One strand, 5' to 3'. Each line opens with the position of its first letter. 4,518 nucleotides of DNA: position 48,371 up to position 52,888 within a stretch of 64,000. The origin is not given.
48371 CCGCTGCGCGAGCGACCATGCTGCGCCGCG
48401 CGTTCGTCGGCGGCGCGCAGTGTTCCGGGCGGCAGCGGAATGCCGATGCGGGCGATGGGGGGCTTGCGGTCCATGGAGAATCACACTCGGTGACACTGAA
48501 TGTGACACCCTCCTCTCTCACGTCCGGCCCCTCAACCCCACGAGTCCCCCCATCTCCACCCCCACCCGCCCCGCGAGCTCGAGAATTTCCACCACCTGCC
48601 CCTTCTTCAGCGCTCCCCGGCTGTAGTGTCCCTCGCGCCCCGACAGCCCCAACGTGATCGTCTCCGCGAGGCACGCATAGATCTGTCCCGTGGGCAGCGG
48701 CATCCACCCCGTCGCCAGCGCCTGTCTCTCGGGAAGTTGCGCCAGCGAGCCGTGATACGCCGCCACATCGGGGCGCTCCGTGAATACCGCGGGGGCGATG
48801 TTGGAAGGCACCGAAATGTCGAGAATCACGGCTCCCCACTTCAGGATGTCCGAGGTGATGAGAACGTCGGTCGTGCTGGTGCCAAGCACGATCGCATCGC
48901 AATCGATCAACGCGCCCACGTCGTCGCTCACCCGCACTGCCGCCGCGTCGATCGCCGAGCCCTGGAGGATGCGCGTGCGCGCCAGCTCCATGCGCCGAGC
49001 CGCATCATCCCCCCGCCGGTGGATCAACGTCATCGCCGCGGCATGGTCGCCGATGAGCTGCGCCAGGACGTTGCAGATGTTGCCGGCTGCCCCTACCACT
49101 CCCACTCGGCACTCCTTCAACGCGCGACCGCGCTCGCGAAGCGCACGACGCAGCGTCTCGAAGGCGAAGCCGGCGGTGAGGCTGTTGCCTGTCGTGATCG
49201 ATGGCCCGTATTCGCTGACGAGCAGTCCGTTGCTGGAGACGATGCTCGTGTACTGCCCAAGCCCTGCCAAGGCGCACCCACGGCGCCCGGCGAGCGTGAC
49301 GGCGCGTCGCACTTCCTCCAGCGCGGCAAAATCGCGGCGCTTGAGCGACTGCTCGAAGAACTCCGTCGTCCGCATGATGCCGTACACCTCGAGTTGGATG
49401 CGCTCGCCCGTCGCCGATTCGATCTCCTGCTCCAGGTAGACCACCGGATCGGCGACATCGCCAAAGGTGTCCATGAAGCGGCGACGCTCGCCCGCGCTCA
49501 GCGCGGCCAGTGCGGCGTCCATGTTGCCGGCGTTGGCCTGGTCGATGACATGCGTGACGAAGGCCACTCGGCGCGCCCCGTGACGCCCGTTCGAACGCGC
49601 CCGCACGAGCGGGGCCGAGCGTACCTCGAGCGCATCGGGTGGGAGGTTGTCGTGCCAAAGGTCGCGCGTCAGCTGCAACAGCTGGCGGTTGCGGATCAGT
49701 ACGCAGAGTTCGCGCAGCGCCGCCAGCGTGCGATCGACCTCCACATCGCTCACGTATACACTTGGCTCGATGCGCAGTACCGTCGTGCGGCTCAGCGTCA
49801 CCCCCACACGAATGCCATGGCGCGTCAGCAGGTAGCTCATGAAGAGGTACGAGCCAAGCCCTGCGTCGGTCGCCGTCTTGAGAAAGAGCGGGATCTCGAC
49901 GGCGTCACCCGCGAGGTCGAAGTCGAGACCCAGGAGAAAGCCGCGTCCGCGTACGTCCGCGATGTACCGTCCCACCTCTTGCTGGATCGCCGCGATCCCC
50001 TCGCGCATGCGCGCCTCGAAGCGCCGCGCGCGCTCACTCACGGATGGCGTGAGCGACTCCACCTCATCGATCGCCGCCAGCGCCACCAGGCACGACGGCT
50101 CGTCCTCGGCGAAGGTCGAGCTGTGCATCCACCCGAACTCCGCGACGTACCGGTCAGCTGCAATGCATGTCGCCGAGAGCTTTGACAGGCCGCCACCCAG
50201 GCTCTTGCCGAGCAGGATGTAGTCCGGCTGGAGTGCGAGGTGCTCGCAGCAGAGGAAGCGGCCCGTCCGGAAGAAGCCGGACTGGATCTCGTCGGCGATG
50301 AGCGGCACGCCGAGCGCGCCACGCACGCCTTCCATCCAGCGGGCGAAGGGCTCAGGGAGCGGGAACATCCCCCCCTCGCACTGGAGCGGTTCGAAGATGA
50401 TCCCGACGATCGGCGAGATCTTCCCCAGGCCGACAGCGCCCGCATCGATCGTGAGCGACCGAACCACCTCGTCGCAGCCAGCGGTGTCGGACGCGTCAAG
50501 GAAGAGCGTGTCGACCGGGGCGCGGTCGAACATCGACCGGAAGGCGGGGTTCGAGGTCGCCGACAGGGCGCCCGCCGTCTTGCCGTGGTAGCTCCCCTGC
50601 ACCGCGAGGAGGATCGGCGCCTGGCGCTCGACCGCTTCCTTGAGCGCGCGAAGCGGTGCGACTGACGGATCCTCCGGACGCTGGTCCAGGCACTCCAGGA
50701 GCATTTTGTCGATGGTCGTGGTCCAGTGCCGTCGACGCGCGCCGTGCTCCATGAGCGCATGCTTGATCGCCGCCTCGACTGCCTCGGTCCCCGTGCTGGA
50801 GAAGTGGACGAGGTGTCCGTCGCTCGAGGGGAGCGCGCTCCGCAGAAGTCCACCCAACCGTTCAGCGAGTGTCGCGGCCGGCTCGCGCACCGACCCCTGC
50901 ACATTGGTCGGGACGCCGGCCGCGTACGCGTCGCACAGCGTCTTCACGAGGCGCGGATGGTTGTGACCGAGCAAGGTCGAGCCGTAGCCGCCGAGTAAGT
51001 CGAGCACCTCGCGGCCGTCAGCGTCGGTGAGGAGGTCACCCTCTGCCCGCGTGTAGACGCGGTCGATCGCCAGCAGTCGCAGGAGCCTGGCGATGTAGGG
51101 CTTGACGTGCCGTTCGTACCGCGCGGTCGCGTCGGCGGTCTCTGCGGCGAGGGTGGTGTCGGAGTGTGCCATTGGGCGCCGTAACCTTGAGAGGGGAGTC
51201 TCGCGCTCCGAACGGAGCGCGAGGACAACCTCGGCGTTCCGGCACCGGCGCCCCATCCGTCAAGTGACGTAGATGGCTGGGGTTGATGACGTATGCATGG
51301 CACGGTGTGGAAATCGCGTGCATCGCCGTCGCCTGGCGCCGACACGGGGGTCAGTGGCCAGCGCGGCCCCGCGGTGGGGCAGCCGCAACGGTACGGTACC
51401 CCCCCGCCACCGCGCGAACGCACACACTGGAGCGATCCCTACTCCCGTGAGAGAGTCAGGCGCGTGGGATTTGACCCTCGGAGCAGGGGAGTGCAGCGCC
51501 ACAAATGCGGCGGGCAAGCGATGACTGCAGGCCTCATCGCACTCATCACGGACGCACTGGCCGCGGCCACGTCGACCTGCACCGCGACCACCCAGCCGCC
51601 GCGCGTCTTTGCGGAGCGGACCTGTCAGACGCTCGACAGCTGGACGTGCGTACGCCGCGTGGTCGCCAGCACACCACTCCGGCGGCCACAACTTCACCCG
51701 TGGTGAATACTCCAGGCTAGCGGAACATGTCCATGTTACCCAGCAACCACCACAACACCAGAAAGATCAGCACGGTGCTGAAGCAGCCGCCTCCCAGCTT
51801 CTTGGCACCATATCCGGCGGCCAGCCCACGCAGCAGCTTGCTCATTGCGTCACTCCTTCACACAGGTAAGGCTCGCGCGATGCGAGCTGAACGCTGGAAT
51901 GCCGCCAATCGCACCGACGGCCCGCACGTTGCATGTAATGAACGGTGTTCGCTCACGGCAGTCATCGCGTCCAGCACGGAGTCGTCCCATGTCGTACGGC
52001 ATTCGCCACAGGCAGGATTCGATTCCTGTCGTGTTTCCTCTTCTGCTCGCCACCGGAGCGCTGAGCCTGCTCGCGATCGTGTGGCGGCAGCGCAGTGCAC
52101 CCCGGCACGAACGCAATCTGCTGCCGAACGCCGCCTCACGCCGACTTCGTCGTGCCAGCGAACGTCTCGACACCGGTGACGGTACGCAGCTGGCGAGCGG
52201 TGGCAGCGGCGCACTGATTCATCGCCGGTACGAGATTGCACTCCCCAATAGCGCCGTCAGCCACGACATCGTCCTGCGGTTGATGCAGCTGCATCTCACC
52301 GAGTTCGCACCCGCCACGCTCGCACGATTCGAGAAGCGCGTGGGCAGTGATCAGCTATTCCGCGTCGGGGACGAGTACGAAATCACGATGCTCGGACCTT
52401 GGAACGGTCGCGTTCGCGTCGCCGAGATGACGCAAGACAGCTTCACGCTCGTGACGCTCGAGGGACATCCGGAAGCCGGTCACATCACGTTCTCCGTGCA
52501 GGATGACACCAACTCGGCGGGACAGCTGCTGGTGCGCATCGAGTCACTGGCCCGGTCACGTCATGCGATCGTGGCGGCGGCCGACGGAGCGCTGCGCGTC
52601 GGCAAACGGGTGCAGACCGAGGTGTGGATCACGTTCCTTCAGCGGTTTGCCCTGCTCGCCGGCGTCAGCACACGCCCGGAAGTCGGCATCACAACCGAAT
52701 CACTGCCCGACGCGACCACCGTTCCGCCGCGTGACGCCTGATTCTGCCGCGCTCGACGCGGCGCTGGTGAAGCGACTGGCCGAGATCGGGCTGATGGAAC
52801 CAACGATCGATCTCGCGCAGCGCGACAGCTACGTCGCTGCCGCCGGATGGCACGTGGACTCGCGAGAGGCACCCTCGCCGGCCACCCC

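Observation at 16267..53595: Seven same-orientation copies of a QueG-derived repeat (up to ~265 bp) divide 37 kb into cassette-like blocks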

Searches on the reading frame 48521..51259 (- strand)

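Call 10: search_protein_families(library=pfam, proteins=[window:48521-51259:-], max_evalue=0.01)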
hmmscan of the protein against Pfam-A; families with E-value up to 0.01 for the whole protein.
window:48521-51259:- (913 aa): 2 families
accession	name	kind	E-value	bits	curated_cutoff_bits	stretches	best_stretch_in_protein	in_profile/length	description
PF00202.27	Aminotran_3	-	3.5e-61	207.5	30.5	1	67-472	11-358/403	Aminotransferase class-III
PF01488.26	Shikimate_DH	-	1.6e-05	25.4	24.3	1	712-825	8-121/138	Shikimate / quinate 5-dehydrogenase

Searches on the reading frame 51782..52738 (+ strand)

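Call 10: search_protein_families(library=pfam, proteins=[window:51782-52738:+], max_evalue=0.01)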
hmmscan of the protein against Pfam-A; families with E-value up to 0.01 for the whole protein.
window:51782-52738:+ (319 aa): 1 family
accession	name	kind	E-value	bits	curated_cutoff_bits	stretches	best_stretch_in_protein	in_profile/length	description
PF09348.15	DUF1990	-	8.2e-08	32.9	23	1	193-277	59-149/157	Domain of unknown function (DUF1990)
